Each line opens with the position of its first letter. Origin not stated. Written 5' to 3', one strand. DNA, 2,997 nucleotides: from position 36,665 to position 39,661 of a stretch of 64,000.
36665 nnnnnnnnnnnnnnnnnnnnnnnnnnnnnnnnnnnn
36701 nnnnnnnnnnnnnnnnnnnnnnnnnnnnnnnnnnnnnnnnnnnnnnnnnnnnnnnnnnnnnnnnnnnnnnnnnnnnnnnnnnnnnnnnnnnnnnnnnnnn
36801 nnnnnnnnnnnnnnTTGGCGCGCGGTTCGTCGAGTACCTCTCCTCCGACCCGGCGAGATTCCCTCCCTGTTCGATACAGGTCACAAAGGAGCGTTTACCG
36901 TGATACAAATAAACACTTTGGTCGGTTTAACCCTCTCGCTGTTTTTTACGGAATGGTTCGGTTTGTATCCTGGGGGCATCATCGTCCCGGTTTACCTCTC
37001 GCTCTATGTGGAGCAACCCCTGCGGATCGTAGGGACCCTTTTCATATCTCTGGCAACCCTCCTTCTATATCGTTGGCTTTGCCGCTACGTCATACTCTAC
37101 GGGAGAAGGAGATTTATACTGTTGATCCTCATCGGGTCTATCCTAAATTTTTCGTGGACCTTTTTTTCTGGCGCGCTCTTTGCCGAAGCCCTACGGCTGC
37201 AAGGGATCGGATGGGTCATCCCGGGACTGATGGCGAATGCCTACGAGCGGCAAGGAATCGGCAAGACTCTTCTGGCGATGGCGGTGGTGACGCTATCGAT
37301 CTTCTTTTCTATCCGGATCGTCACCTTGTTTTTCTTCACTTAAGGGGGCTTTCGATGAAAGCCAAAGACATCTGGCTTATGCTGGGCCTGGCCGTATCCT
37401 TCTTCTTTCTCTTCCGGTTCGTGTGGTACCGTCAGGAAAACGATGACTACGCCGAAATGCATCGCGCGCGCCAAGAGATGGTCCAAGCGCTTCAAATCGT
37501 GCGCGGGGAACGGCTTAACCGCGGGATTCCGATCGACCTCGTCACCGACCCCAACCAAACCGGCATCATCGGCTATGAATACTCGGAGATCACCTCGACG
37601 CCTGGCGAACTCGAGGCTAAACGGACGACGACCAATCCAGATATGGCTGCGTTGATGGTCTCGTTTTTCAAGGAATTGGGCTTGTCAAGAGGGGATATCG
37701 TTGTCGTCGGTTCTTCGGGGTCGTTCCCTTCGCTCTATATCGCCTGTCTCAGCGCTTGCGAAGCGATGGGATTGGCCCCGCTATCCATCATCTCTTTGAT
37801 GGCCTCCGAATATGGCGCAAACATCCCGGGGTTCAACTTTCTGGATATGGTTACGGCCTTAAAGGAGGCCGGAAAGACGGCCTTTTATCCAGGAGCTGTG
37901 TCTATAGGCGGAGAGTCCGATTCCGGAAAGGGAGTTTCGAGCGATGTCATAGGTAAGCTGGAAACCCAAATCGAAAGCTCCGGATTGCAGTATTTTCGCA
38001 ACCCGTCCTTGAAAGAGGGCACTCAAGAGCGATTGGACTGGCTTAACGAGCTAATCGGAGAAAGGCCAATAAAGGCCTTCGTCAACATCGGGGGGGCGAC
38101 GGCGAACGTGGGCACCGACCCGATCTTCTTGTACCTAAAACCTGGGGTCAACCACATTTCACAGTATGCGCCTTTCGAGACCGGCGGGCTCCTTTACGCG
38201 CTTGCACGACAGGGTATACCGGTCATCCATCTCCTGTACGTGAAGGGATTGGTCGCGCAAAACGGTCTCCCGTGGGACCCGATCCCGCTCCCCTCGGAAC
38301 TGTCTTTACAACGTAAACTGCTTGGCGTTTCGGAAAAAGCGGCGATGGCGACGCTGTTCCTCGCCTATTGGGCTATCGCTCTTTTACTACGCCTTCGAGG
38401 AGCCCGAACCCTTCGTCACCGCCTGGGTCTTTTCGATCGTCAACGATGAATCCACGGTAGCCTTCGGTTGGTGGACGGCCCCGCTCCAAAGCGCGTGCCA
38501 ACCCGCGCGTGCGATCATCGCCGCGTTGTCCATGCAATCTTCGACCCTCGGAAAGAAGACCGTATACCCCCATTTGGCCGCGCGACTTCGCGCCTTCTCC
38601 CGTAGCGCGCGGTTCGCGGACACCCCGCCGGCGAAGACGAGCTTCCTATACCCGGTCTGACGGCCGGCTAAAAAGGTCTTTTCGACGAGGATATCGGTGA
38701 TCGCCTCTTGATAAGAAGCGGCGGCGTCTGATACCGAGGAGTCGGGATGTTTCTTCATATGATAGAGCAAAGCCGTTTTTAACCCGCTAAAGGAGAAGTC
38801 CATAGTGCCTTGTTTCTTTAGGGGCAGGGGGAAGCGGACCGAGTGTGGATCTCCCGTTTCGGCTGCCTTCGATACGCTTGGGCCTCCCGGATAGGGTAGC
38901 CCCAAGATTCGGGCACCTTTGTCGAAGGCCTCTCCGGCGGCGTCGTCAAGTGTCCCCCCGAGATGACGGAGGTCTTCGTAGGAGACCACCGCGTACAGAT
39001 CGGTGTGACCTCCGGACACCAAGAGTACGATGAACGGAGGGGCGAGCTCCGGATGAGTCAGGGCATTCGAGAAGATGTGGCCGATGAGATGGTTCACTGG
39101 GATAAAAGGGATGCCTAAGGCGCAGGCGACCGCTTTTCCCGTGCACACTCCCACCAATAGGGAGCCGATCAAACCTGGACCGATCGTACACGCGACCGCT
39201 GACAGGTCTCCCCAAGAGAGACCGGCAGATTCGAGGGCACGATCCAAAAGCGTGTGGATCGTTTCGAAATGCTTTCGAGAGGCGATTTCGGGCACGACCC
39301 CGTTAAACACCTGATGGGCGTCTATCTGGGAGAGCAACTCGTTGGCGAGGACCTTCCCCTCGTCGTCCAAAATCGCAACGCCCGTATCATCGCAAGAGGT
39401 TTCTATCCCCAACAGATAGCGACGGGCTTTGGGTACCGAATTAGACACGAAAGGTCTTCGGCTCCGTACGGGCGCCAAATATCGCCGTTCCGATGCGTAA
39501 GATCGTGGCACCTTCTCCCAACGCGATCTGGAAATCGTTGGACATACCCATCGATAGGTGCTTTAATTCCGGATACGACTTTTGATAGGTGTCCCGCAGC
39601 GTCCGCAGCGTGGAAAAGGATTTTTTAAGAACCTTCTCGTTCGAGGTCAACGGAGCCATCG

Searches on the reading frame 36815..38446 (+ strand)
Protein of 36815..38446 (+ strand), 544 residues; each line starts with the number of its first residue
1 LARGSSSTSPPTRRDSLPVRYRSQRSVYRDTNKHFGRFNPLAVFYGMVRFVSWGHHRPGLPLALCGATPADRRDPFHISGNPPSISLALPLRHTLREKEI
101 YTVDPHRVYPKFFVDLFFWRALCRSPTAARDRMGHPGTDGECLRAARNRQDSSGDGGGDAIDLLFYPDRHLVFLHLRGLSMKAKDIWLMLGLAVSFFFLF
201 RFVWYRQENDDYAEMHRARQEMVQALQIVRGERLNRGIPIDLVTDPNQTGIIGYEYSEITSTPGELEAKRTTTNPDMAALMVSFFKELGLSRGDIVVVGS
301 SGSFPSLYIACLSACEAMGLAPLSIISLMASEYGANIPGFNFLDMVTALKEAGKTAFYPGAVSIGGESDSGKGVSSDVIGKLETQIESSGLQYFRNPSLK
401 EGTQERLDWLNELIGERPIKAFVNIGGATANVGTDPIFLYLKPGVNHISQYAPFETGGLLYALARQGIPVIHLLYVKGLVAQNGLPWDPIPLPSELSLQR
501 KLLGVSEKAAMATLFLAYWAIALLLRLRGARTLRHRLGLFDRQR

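Call 10: search_protein_families(library=pfam, proteins=[window:36815-38446:+])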
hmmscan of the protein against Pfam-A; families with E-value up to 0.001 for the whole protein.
window:36815-38446:+ (544 aa): 0 families

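Call 11: search_protein_families(library=ncbifam, proteins=[window:36815-38446:+])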
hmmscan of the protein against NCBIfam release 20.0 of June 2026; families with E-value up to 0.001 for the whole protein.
window:36815-38446:+ (544 aa): 1 family
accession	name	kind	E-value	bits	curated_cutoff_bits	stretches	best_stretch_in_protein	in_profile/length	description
TIGR04332.1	gamma_Glu_sys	subfamily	4.9e-93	311.7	100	1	189-493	6-307/307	poly-gamma-glutamate system protein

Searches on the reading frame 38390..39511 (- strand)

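Call 10: search_protein_families(library=pfam, proteins=[window:38390-39511:-])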
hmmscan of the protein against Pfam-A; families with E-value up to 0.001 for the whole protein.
window:38390-39511:- (374 aa): 3 families
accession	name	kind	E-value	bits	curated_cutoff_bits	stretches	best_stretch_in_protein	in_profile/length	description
PF00814.31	TsaD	-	1.4e-84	284.3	24.8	1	53-334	1-263/264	tRNA N6-adenosine threonylcarbamoyltransferase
PF22521.2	HypF_C_2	-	9.5e-07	29.3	27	1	225-323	134-229/241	Carbamoyltransferase, Kae1-like Domain, second subdomain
PF02543.21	Carbam_trans_N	-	0.00061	19.8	24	0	251-303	267-316/346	Carbamoyltransferase N-terminus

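Call 11: search_protein_families(library=ncbifam, proteins=[window:38390-39511:-])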
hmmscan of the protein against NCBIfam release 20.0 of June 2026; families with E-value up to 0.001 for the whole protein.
window:38390-39511:- (374 aa): 6 families
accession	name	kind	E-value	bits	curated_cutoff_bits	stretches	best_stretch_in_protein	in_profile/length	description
TIGR03723.1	T6A_TsaD_YgjD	equivalog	1.7e-119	398.6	296.1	1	34-340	2-312/314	tRNA (adenosine(37)-N6)-threonylcarbamoyltransferase complex transferase subunit TsaD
TIGR00329.1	gcp_kae1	subfamily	5.5e-100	334.5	207.8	1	34-334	1-305/305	tRNA (adenosine(37)-N6)-threonylcarbamoyltransferase complex transferase subunit TsaD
TIGR03722.2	arch_KAE1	equivalog_domain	8e-60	202.6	375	1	34-353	2-310/323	KEOPS complex N(6)-L-threonylcarbamoyladenine synthase Kae1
NF007174.0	PRK09605.1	equivalog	3.9e-55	187.3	447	1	33-346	3-304/535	bifunctional N(6)-L-threonylcarbamoyladenine synthase/serine/threonine protein kinase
TIGR03725.1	T6A_YeaZ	equivalog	5.9e-14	52.5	69.3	1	33-142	1-94/212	tRNA (adenosine(37)-N6)-threonylcarbamoyltransferase complex dimerization subunit type 1 TsaB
TIGR00143.1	hypF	equivalog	6e-05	21.4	466.1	1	260-330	661-731/741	carbamoyltransferase HypF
